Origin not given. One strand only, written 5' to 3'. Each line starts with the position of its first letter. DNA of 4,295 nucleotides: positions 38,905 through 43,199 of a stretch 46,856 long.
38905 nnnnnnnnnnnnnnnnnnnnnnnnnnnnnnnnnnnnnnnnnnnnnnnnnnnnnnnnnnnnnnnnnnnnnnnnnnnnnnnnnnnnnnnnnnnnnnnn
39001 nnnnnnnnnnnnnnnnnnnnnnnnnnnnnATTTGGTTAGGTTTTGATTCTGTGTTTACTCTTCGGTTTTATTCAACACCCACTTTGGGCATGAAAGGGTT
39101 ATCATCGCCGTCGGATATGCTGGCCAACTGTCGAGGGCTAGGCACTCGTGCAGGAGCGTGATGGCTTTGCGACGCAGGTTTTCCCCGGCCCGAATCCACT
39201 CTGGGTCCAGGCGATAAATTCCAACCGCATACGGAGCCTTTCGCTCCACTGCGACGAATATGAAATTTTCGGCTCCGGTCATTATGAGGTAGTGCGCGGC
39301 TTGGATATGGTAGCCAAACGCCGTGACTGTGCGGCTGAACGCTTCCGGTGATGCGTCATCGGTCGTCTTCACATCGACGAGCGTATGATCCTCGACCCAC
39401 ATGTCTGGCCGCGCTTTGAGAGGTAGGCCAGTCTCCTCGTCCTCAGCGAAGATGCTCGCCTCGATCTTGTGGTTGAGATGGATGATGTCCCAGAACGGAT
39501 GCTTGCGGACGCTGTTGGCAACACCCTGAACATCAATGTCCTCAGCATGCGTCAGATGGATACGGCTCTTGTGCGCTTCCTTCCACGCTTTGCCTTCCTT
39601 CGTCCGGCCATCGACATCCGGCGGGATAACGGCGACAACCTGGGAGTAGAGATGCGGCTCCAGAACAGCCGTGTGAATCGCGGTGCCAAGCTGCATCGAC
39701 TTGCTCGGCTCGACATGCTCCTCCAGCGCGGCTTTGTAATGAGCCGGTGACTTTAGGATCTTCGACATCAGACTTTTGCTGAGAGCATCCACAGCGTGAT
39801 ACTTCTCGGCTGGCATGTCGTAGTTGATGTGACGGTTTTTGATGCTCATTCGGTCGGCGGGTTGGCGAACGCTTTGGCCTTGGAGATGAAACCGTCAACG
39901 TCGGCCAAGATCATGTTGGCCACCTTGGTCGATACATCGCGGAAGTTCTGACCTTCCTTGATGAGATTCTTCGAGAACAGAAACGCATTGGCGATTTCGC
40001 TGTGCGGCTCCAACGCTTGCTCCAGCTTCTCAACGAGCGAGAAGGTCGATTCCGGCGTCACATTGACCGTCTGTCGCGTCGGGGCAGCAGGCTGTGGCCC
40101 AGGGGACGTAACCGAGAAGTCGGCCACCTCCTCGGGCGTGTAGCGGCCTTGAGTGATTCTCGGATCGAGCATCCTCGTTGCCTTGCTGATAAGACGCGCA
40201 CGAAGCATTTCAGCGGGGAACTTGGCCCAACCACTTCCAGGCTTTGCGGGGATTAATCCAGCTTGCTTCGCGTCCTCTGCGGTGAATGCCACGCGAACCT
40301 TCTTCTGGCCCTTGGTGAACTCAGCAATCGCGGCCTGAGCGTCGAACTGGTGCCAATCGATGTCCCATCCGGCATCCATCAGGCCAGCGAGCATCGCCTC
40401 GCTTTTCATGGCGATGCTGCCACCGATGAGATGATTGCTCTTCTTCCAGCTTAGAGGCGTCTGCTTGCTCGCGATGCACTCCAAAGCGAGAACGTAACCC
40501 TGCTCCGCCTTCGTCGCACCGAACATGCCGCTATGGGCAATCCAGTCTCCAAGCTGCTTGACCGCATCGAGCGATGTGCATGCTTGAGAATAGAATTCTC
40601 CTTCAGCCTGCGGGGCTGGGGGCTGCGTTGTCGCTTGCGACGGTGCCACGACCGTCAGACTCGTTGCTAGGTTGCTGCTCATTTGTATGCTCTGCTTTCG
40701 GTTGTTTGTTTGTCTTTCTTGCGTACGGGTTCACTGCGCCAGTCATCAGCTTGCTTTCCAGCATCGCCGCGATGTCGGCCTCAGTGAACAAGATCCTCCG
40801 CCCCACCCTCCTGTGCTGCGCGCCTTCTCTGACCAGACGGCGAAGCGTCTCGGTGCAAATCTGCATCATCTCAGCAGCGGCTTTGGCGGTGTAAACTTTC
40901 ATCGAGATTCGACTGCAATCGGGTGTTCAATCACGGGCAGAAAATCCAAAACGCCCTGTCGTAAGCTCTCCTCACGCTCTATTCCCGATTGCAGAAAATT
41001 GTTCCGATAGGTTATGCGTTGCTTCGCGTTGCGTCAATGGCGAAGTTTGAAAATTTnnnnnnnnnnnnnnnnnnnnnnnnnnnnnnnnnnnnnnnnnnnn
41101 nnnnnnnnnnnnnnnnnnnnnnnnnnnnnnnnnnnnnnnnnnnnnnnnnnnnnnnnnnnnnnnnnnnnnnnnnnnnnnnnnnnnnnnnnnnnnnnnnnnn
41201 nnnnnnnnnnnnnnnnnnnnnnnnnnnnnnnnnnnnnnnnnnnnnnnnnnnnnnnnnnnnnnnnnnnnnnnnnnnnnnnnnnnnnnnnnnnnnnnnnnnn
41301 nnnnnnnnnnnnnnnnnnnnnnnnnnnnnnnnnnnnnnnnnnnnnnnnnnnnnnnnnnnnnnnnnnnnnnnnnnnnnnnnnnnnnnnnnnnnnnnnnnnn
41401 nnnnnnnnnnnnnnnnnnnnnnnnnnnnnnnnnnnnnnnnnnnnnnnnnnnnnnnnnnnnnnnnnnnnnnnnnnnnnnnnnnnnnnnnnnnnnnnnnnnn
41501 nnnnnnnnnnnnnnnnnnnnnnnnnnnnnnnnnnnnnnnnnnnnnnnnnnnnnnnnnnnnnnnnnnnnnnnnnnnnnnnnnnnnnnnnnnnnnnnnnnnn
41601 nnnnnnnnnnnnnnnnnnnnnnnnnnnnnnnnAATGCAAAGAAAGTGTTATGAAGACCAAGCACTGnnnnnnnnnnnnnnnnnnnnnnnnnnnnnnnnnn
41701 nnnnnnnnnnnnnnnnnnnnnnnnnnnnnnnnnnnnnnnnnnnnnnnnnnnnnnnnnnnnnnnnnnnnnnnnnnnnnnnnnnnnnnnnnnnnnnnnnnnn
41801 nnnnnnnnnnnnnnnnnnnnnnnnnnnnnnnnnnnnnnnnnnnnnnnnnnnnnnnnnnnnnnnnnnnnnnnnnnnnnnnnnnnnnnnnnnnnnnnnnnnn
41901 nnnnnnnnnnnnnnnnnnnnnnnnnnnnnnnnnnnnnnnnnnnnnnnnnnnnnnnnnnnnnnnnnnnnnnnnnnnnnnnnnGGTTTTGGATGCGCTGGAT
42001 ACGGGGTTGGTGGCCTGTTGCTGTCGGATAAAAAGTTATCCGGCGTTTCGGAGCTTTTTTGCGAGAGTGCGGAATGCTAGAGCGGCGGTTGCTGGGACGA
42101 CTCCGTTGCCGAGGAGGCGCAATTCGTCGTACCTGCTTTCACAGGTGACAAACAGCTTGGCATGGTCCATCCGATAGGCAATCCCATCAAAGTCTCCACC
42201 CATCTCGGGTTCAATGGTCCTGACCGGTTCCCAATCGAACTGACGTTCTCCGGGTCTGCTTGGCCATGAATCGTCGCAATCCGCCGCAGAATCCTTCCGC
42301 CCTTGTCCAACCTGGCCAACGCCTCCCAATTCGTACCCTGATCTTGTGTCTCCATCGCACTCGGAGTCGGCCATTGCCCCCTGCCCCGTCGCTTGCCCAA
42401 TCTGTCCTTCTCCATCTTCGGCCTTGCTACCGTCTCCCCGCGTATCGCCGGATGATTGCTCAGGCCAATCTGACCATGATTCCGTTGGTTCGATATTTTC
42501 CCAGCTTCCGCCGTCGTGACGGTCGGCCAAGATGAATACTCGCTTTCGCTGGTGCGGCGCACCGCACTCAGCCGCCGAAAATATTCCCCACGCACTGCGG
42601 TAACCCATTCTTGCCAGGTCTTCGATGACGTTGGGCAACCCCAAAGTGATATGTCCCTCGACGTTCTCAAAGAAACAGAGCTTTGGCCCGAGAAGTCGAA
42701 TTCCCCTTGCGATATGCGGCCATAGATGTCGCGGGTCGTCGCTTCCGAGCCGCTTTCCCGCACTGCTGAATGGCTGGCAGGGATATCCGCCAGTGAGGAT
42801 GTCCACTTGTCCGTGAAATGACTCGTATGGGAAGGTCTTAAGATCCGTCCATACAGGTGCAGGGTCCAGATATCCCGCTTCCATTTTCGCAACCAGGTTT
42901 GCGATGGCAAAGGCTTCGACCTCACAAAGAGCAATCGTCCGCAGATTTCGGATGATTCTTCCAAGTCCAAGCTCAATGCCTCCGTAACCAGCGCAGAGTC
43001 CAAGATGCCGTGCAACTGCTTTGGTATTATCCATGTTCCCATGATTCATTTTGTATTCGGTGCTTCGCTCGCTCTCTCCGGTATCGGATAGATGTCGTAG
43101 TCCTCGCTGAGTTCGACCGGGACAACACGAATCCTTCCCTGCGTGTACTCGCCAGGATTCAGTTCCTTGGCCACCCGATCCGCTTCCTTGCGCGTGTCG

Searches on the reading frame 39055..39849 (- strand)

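Call 15: search_protein_families(library=pfam, proteins=[window:39055-39849:-], max_evalue=0.01)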
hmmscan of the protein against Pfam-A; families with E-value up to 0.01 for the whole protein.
window:39055-39849:- (264 aa): 1 family
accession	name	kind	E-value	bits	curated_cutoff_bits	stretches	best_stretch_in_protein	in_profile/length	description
PF12684.13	DUF3799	-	2.5e-26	93.3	26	1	24-245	1-223/233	PDDEXK-like domain of unknown function (DUF3799)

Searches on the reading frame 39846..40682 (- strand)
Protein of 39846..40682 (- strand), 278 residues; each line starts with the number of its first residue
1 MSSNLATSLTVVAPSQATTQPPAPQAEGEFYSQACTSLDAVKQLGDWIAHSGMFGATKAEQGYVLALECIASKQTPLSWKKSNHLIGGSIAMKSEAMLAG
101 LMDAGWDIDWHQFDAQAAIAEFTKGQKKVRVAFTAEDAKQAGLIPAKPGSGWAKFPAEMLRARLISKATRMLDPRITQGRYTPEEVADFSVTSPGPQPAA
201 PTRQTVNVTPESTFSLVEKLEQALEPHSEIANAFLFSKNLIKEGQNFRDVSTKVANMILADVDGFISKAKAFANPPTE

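Call 15: search_protein_families(library=pfam, proteins=[window:39846-40682:-], max_evalue=0.01)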
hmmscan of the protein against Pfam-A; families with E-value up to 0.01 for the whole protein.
window:39846-40682:- (278 aa): 1 family
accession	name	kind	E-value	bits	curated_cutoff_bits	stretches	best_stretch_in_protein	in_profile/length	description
PF03837.19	RecT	-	0.0013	18.7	24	1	105-188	104-189/198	RecT family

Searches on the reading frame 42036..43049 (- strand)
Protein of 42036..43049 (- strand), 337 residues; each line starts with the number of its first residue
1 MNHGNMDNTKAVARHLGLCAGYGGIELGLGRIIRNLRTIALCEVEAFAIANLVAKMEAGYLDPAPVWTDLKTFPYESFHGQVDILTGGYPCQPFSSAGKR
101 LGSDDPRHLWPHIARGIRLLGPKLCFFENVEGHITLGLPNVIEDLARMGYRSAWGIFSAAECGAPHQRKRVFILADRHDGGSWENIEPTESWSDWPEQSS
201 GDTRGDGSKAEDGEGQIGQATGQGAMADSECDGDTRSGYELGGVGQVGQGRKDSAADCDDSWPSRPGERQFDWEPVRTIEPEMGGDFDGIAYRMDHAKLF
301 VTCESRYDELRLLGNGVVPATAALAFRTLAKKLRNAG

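Call 15: search_protein_families(library=pfam, proteins=[window:42036-43049:-], max_evalue=0.01)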
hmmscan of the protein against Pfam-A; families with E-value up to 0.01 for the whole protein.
window:42036-43049:- (337 aa): 1 family
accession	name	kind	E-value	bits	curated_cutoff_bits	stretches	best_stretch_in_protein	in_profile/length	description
PF00145.23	DNA_methylase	-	2.9e-31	109.5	22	1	16-182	4-167/324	C-5 cytosine-specific DNA methylase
